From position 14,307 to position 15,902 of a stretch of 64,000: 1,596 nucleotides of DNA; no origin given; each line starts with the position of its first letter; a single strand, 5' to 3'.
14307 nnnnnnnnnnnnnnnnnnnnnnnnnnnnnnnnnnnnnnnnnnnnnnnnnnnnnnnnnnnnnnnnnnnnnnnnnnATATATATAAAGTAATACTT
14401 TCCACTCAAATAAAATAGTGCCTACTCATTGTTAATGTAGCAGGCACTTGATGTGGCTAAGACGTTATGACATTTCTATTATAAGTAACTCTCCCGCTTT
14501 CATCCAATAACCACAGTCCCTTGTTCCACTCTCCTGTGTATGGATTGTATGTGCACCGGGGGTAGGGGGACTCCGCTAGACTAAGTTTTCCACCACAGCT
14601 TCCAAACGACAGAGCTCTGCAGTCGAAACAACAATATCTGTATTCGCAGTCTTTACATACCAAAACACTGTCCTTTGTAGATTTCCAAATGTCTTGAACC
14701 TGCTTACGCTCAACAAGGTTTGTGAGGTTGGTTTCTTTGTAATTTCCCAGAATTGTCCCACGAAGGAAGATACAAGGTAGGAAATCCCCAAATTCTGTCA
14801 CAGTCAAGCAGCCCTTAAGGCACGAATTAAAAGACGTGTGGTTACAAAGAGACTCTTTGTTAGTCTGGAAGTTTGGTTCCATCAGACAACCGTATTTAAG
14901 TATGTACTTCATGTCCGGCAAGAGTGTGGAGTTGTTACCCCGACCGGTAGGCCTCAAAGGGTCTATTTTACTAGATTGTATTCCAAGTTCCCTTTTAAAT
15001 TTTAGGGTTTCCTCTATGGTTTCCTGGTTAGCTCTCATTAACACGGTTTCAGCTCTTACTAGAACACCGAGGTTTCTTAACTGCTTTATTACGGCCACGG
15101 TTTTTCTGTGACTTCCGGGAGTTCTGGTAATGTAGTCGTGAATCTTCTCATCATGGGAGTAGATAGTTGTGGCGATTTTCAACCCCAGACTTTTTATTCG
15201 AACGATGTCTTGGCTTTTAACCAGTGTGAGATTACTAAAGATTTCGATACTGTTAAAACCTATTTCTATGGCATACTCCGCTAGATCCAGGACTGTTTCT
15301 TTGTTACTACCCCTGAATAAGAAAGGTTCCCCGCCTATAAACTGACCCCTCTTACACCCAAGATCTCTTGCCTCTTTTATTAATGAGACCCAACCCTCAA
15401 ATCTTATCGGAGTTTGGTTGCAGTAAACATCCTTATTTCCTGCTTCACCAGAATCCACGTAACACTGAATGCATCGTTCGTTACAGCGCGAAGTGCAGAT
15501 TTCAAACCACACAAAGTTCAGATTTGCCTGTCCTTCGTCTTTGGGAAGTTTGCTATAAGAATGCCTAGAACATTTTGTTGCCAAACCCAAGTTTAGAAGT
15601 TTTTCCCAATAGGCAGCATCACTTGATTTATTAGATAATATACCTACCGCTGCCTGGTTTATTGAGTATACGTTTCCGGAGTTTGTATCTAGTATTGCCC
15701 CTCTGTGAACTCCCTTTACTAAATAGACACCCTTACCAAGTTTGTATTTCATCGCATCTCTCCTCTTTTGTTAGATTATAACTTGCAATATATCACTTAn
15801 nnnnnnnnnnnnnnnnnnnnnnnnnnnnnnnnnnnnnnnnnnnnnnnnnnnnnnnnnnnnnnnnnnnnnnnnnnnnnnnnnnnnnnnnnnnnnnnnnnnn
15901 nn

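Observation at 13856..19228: Candidate RiPP-type biosynthetic locus: two-component pair, Cys-rich precursor, HExxH protein and RRE-rSAM/SPASM enzyme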

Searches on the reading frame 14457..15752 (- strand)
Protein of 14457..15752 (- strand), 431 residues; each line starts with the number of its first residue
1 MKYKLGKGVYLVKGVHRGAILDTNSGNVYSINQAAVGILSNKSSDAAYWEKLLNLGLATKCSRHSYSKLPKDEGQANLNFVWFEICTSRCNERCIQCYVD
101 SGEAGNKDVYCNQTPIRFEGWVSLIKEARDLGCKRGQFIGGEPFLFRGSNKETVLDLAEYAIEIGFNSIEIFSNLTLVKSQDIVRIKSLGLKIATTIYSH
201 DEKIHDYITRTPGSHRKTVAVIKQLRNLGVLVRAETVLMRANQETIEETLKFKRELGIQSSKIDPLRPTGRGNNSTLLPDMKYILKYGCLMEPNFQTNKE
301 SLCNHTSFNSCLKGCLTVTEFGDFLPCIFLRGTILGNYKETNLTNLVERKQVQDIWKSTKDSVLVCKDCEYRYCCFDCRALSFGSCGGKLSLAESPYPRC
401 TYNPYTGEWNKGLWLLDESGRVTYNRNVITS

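Call 3: search_protein_families(library=pfam, proteins=[window:14457-15752:-], max_evalue=0.01)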
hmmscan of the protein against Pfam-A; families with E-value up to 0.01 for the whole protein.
window:14457-15752:- (431 aa): 1 family
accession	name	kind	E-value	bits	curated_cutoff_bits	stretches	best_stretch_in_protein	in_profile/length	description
PF04055.27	Radical_SAM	-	4.7e-11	43.6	29.5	1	86-252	3-165/166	Radical SAM superfamily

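Call 4: search_protein_families(library=ncbifam, proteins=[window:14457-15752:-], max_evalue=0.01)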
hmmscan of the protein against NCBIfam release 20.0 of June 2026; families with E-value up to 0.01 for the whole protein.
window:14457-15752:- (431 aa): 40 families (the best 25 are shown)
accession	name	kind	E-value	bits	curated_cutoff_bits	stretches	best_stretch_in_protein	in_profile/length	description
TIGR04193.1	SPASM_w_grasp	equivalog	6.4e-23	81.7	175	1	296-410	224-333/342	grasp-with-spasm system SPASM domain peptide maturase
TIGR04055.1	rSAM_NirJ2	equivalog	5.1e-22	78.8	500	1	86-382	6-307/326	putative heme d1 biosynthesis radical SAM protein NirJ2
TIGR04545.1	rSAM_ahbD_hemeb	equivalog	1e-21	77.7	500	2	84-274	5-183/339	heme b synthase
TIGR04053.2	TIGR04053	equivalog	3.7e-17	62.6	395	2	116-279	38-199/366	TIGR04053 family radical SAM/SPASM domain-containing protein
NF050035.1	rSAM_WgK_link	exception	1.3e-15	57.2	650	1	86-282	15-200/367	radical SAM/SPASM peptide maturase WgkB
TIGR04251.1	SCM_rSAM_ScmF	equivalog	1.4e-15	57.5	400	1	79-274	4-190/353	SynChlorMet cassette radical SAM/SPASM protein ScmF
TIGR04303.1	GeoRSP_rSAM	equivalog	2e-15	57.2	400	1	87-271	12-182/325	GeoRSP system radical SAM/SPASM protein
NF045574.1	sacti_mat_StsB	exception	2e-15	56.6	625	1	75-380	92-397/466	StsB family radical SAM/SPASM domain sactipeptide maturase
TIGR04546.1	rSAM_ahbC_deAc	equivalog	2.9e-12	46.1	650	1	85-272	44-219/390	12,18-didecarboxysiroheme deacetylase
TIGR03977.1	rSAM_pair_HxsC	equivalog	4.5e-12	45.5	267.9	1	85-252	30-189/292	His-Xaa-Ser system radical SAM maturase HxsC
NF038332.1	rSAM_rare_HxsC4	exception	5.4e-12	45.5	500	1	89-273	23-201/335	radical SAM protein HxsC4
TIGR04051.1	rSAM_NirJ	equivalog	6.5e-11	41.8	515.45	1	87-275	9-185/354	heme d1 biosynthesis radical SAM protein NirJ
NF012164.0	AlbA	equivalog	1e-10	40.7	850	1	82-376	116-404/442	subtilosin maturase AlbA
TIGR02109.1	PQQ_syn_pqqE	equivalog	1.6e-10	40.5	381.35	1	109-385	30-319/358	pyrroloquinoline quinone biosynthesis protein PqqE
TIGR02666.1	moaA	equivalog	2.2e-10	40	284.05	1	87-263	17-190/336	GTP 3',8-cyclase MoaA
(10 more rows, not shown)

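Call 8: find_homologous_proteins(query=window:14457-15752:-, max_evalue=0.00001)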
Query window:14457-15752:- (431 aa): 381 proteins with E <= 0.00001 among 3008 candidates; the best 120 are listed.
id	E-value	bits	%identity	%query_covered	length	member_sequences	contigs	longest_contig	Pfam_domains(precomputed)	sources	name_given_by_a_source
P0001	3.2e-297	1004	100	100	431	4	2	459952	PF04055.28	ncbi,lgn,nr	ncbi:radical SAM protein [Patescibacteria group bacterium]|nr:radical SAM protein [Patescibacteria g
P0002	7.9e-157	541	55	99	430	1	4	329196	PF13186.12,PF04055.28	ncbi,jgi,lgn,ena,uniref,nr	ncbi:radical SAM protein [candidate division WWE3 bacterium]|uniref:Radical SAM protein n=1 Tax=cand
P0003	4.2e-153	529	62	83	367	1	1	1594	PF04055.28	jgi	-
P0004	2.4e-140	487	51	99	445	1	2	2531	PF13186.12,PF04055.28,PF19238.6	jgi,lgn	-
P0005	1.2e-137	478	48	99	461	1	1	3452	PF04055.28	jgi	-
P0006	1.4e-137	478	48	98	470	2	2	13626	PF04055.28,PF19238.6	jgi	-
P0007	1.6e-137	477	47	99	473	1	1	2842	PF04055.28,PF19238.6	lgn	-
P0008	8.0e-136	472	48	99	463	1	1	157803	PF04055.28,PF19238.6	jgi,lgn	-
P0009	1.2e-135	471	48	99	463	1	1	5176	PF04055.28,PF19238.6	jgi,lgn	-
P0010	2.0e-135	470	48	99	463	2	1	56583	PF04055.28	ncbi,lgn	-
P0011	2.7e-135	470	48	99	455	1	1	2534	PF13186.12,PF04055.28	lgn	-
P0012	3.1e-135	470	48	99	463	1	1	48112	PF04055.28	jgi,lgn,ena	-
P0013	1.5e-134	468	47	99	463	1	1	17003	PF04055.28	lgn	-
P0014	1.5e-134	468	47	99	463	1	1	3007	PF04055.28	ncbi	-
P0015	3.6e-133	463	47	99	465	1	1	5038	PF04055.28,PF19238.6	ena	-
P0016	2.0e-132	461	48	98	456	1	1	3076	PF13186.12,PF04055.28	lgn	-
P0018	8.4e-132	459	49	99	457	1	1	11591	PF13186.12,PF04055.28,PF19238.6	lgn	-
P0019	1.0e-131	458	46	99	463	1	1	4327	PF13186.12,PF04055.28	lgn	-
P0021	1.8e-131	457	46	99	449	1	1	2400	PF13186.12,PF04055.28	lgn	-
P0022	3.3e-131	457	47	99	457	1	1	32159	PF13186.12,PF04055.28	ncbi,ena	-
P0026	1.4e-130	455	48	98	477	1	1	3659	PF13186.12,PF04055.28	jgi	jgi:radical SAM protein with 4Fe4S-binding SPASM domain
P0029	7.2e-130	452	47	99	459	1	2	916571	PF04055.28,PF19238.6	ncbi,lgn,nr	ncbi:radical SAM protein [Candidatus Woesebacteria bacterium]|nr:radical SAM protein [Candidatus Woe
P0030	8.4e-130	452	47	99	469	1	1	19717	PF13186.12,PF04055.28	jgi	jgi:radical SAM protein with 4Fe4S-binding SPASM domain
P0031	8.4e-130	452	47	99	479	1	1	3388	PF13186.12,PF04055.28,PF19238.6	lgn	-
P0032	9.4e-130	452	48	99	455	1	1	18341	PF13186.12,PF04055.28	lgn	-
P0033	1.2e-129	451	46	99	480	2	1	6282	PF13186.12,PF04055.28,PF19238.6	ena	-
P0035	1.6e-129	451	48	99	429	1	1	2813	PF13186.12,PF04055.28,PF13353.12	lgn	-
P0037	2.4e-129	450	46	99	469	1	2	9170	PF13186.12,PF04055.28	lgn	-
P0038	3.6e-129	450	45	99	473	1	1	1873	PF13186.12,PF04055.28,PF19238.6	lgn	-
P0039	4.7e-129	449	45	99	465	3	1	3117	PF13186.12,PF04055.28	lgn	-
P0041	8.8e-129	449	47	99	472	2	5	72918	PF13186.12,PF04055.28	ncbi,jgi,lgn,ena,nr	ncbi:radical SAM protein [Patescibacteria group bacterium]|nr:radical SAM protein [Patescibacteria g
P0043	1.6e-128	448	46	99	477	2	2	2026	PF13186.12,PF04055.28,PF19238.6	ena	-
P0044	2.3e-128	447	47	99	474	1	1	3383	PF13186.12,PF04055.28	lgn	-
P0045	3.4e-128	447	47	99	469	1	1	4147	PF13186.12,PF04055.28,PF19238.6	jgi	jgi:radical SAM protein with 4Fe4S-binding SPASM domain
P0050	1.3e-127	445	47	99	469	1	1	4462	PF13186.12,PF04055.28,PF19238.6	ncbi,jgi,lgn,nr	ncbi:MAG: Radical SAM protein [uncultured bacterium]|nr:MAG: Radical SAM protein [uncultured bacteri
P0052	1.6e-127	444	46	99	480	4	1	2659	PF13186.12,PF04055.28,PF19238.6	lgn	-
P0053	1.6e-127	444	44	99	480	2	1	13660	PF13186.12,PF04055.28,PF19238.6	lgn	-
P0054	1.7e-127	444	45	99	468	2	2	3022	PF13186.12,PF04055.28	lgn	-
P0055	1.8e-127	444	47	99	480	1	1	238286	PF13186.12,PF04055.28,PF19238.6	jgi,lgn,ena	-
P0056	2.0e-127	444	47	99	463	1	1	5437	PF13186.12,PF04055.28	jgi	jgi:radical SAM protein with 4Fe4S-binding SPASM domain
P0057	2.9e-127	444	47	99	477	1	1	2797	PF13186.12,PF04055.28,PF19238.6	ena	-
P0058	3.7e-127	443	46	99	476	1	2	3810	PF13186.12,PF04055.28,PF19238.6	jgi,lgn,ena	-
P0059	3.7e-127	443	46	99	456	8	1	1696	PF13186.12,PF04055.28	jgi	jgi:radical SAM protein with 4Fe4S-binding SPASM domain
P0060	3.9e-127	443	46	99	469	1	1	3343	PF13186.12,PF04055.28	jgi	jgi:radical SAM protein with 4Fe4S-binding SPASM domain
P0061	8.1e-127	442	47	99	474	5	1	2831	PF13186.12,PF04055.28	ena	-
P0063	1.3e-126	441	46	99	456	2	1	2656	PF13186.12,PF04055.28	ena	-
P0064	1.6e-126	441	48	99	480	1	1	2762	PF13186.12,PF04055.28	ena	-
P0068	2.2e-126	441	47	99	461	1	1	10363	PF13186.12,PF04055.28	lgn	-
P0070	3.0e-126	440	46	99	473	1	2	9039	PF13186.12,PF04055.28,PF19238.6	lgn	-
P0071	3.2e-126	440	47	99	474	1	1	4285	PF13186.12,PF04055.28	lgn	-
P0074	4.8e-126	440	47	98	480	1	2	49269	PF13186.12,PF04055.28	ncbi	-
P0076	5.5e-126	439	46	99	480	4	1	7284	PF13186.12,PF04055.28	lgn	-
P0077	7.8e-126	439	47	99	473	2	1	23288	PF13186.12,PF04055.28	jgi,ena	-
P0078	9.5e-126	439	45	99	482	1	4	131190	PF13186.12,PF04055.28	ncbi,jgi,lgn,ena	-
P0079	1.1e-125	438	46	99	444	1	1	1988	PF13186.12,PF04055.28,PF19238.6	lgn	-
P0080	1.9e-125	438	46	99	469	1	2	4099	PF13186.12,PF04055.28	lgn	-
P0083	3.8e-125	437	46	99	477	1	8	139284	PF13186.12,PF04055.28,PF19238.6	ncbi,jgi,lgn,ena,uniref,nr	ncbi:hypothetical protein A2686_05265 [Candidatus Woesebacteria bacterium RIFCSPHIGHO2_01_FULL_38_10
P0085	5.8e-125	436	44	99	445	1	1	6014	PF13186.12,PF04055.28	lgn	-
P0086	7.2e-125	436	44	99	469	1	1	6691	PF13186.12,PF04055.28,PF19238.6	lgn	-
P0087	7.5e-125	436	45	99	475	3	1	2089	PF13186.12,PF04055.28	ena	-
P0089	1.4e-124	435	46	99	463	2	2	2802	PF13186.12,PF04055.28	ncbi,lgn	-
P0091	2.8e-124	434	45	99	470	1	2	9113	PF13186.12,PF04055.28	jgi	jgi:radical SAM protein with 4Fe4S-binding SPASM domain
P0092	3.1e-124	434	44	98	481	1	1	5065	PF13186.12,PF04055.28,PF19238.6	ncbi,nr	ncbi:radical SAM protein [Candidatus Roizmanbacteria bacterium]|nr:radical SAM protein [Candidatus R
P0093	3.5e-124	433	45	99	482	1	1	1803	PF13186.12,PF04055.28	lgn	-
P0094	3.5e-124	433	45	99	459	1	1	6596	PF13186.12,PF04055.28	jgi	jgi:radical SAM protein with 4Fe4S-binding SPASM domain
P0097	7.5e-124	432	48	96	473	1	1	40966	PF13186.12,PF04055.28,PF19238.6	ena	-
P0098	1.2e-123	432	45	99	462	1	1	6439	PF13186.12,PF04055.28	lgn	-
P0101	1.6e-123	431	45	99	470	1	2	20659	PF13186.12,PF04055.28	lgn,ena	-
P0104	3.0e-123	430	46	97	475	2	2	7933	PF13186.12,PF04055.28,PF19238.6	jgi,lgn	-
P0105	4.0e-123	430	46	99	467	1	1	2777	PF13186.12,PF04055.28,PF19238.6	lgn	-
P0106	5.3e-123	430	45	99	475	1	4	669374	PF13186.12,PF04055.28,PF19238.6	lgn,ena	-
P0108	6.6e-123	429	45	99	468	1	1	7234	PF13186.12,PF04055.28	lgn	-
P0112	9.1e-123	429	46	98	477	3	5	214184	PF13186.12,PF04055.28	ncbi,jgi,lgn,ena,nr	ncbi:radical SAM protein [Patescibacteria group bacterium]|nr:radical SAM protein [Patescibacteria g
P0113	1.1e-122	428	45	99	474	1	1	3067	PF13186.12,PF04055.28,PF19238.6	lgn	-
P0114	1.4e-122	428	44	99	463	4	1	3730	PF13186.12,PF04055.28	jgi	-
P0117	5.6e-122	426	46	99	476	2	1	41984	PF13186.12,PF04055.28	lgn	-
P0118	6.3e-122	426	46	99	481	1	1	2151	PF13186.12,PF04055.28,PF19238.6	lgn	-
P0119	1.2e-121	425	45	98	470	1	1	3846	PF13186.12,PF04055.28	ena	-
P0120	1.2e-121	425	45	99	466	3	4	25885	PF13186.12,PF04055.28,PF13353.12,PF19238.6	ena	-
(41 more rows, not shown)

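Call 10: find_encoding_contigs(protein=P0002, flank=6000, max_places=2)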
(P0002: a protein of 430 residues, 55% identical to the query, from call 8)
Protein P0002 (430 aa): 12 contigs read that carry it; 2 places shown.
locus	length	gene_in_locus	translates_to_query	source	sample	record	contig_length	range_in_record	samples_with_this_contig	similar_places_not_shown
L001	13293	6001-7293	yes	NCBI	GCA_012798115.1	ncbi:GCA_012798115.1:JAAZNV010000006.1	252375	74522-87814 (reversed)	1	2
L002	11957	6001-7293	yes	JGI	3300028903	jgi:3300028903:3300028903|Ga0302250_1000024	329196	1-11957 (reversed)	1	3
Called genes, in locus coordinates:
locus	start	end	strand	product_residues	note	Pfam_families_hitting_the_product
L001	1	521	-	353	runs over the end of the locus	PF00004:AAA, PF07724:AAA_2, PF07728:AAA_5 (weak), PF13173:AAA_14 (faint), PF22667:Lon_lid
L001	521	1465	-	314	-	-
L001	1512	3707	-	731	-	PF01138:RNase_PH, PF03725:RNase_PH_C (faint), PF03726:PNPase, PF01138:RNase_PH, PF00013:KH_1, PF00575:S1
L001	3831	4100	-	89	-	PF00312:Ribosomal_S15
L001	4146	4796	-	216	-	-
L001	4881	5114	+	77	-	-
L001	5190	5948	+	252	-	-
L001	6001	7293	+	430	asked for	PF04055:Radical_SAM, PF13186:SPASM (weak)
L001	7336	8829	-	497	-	PF00009:GTP_EFTU, PF00025:Arf (weak), PF02421:FeoB_N (weak), PF00071:Ras (weak), PF01926:MMR_HSR1, PF22042:EF-G_D2, PF11987:IF-2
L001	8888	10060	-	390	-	PF08529:NusA_N, PF00575:S1 (weak), PF07650:KH_2 (faint), PF13184:KH_NusA_1st, PF26594:KH_NusA_2nd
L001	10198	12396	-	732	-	-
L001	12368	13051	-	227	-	-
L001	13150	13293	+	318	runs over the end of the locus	PF02016:Peptidase_S66, PF17676:Peptidase_S66C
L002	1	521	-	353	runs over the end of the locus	PF00004:AAA, PF07724:AAA_2, PF07728:AAA_5 (weak), PF13173:AAA_14 (faint), PF22667:Lon_lid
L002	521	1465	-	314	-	-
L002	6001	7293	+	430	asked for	PF04055:Radical_SAM, PF13186:SPASM (weak)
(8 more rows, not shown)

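Call 11: find_encoding_contigs(protein=P0029, flank=6000, max_places=2)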
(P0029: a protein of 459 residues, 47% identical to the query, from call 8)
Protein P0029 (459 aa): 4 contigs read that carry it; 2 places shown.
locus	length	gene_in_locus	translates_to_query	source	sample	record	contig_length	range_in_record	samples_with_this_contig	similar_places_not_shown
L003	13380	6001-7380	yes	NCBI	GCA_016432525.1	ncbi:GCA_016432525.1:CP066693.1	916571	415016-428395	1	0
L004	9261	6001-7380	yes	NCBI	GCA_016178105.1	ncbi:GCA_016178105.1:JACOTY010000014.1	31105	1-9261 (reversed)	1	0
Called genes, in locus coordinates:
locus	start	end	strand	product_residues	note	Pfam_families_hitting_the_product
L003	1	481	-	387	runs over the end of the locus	PF05496:RuvB_N, PF00158:Sigma54_activat (faint), PF01637:ATPase_2 (faint), PF20720:nSTAND3, PF00004:AAA, PF13173:AAA_14 (weak), PF16193:AAA_assoc_2, PF12002:MgsA_C, +4 more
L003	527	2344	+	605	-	PF00005:ABC_tran, PF13304:AAA_21 (faint)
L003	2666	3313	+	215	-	PF01564:Spermine_synth, PF13847:Methyltransf_31 (weak), PF13649:Methyltransf_25 (weak)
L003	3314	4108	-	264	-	PF01061:ABC2_membrane, PF12679:ABC2_membrane_2 (weak), PF12698:ABC2_membrane_3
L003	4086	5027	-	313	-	PF00005:ABC_tran, PF13304:AAA_21 (weak)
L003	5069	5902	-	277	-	-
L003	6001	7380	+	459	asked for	PF04055:Radical_SAM, PF19238:Radical_SAM_2 (faint)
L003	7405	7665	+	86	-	-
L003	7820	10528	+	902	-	PF07517:SecA_DEAD, PF01043:SecA_PP_bind, PF21090:P-loop_SecA, PF07516:SecA_SW, PF02810:SEC-C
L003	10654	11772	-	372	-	-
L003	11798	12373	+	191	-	PF04307:YdjM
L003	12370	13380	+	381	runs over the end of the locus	PF01702:TGT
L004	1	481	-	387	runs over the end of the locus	PF05496:RuvB_N, PF00158:Sigma54_activat (faint), PF01637:ATPase_2 (faint), PF20720:nSTAND3, PF00004:AAA, PF13173:AAA_14 (weak), PF16193:AAA_assoc_2, PF12002:MgsA_C, +4 more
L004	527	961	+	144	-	-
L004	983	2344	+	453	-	PF00005:ABC_tran, PF13304:AAA_21 (faint), PF19263:DUF5906 (faint)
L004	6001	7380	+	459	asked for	PF04055:Radical_SAM, PF19238:Radical_SAM_2 (faint)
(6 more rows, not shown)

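Call 16: find_related_loci(query=A1, collection=genome_contigs, flank=5000)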
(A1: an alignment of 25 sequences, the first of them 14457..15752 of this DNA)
Query A1 (431 aa) in genome_contigs; peptide patterns used: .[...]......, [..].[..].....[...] (x = any residue, [..] = any of these).
335 stretches matched a pattern; 266 encode a relative of the query (tblastn E <= 1e-3); the best 80 are kept; 80 distinct loci.
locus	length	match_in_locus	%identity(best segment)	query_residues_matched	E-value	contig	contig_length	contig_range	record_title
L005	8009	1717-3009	88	1-431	0e+0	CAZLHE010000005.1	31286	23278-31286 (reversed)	MAG TPA_asm: uncultured Candidatus Saccharibacteria bacterium isolate binchicken_co220_46 genome assembly, contig: NODE_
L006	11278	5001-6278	55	1-426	6e-159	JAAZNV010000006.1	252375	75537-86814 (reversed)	MAG: candidate division WWE3 bacterium isolate AS27yjCOA_202 63122_AS27, whole genome shotgun sequence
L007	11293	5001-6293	47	3-428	4e-136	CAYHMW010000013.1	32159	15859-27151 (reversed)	MAG TPA_asm: uncultured Gammaproteobacteria bacterium isolate ERP119705_co13_486 genome assembly, contig: NODE_1703_leng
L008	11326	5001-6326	47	1-428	2e-135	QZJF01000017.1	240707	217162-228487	MAG: candidate division WWE3 bacterium isolate SURF_46 Ga0104751_1000015, whole genome shotgun sequence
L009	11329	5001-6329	47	1-428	5e-135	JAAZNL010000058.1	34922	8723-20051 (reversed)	MAG: candidate division WWE3 bacterium isolate AS27yjCOA_165 157662_AS27, whole genome shotgun sequence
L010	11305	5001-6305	47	3-428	1e-134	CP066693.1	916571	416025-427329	MAG: Candidatus Woesebacteria bacterium isolate NC_groundwater_896_Pr1_S2p5_35_35 chromosome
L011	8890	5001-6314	46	3-428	1e-133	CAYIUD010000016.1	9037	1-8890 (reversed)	MAG TPA_asm: uncultured Pseudomonadales bacterium isolate ERP119705_co5_501 genome assembly, contig: NODE_9987_length_90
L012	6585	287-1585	46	2-428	2e-132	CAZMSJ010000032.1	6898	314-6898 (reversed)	MAG TPA_asm: uncultured Gammaproteobacteria bacterium isolate SRP298887_co1_344 genome assembly, contig: NODE_13232_leng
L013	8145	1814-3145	46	2-428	7e-132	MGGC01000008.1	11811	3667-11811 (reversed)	MAG: Candidatus Woesebacteria bacterium RIFCSPHIGHO2_01_FULL_38_10 rifcsphigho2_01_scaffold_15403, whole genome shotgun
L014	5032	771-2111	46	3-427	3e-132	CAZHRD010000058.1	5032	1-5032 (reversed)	MAG TPA_asm: uncultured Candidatus Saccharibacteria bacterium isolate binchicken_co129_933 genome assembly, contig: NODE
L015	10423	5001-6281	46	3-420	3e-130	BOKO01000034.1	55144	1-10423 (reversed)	MAG: Chloroflexota bacterium BroJett021 DNA, sequence34, whole genome shotgun sequence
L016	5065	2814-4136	44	5-428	2e-130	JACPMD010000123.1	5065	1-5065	MAG: Candidatus Roizmanbacteria bacterium isolate NC_groundwater_539_Ag_S-0.1um_39_6 S35_SO-1_scaffold_395767, whole gen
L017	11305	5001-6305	46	8-428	5e-129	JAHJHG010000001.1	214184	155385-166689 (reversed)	MAG: Patescibacteria group bacterium isolate Modern_marine_planktonic.mb.16 Modern_marine_plan.mb.16_k141_115749, whole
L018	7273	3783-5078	47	3-428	2e-128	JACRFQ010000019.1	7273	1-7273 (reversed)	MAG: Candidatus Levyibacteriota bacterium isolate NC_groundwater_1729_Pr3_B-0.1um_34_132 SR-2_scaffold_141_926867, whole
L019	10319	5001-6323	44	3-425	3e-127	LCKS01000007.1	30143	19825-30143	MAG: Candidatus Amesbacteria bacterium GW2011_GWC2_45_19 UX05_C0007, whole genome shotgun sequence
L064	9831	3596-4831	34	3-410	3e-74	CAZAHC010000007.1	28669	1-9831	MAG TPA_asm: uncultured Fibrobacteraceae bacterium isolate binchicken_co65_483 genome assembly, contig: NODE_6650_length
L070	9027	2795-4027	34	3-409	5e-72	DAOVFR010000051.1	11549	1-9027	MAG TPA_asm: Candidatus Krumholzibacteriota bacterium isolate CSMAG_1114 CSMAG_1114_k141_2057101_length_11549_cov_9.9826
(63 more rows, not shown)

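Call 24: search_protein_families(library=ncbifam, proteins=[L003:5069-5911:-], max_evalue=1)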
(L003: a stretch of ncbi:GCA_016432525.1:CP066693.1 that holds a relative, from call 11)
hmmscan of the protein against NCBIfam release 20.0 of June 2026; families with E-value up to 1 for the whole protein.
L003:5069-5911:- (280 aa): 0 families

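Call 30: search_protein_families(library=pfam, proteins=[L003:5069-5911:-], max_evalue=0.01)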
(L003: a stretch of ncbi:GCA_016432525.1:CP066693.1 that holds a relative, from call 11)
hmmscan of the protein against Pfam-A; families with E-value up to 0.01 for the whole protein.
L003:5069-5911:- (280 aa): 0 families
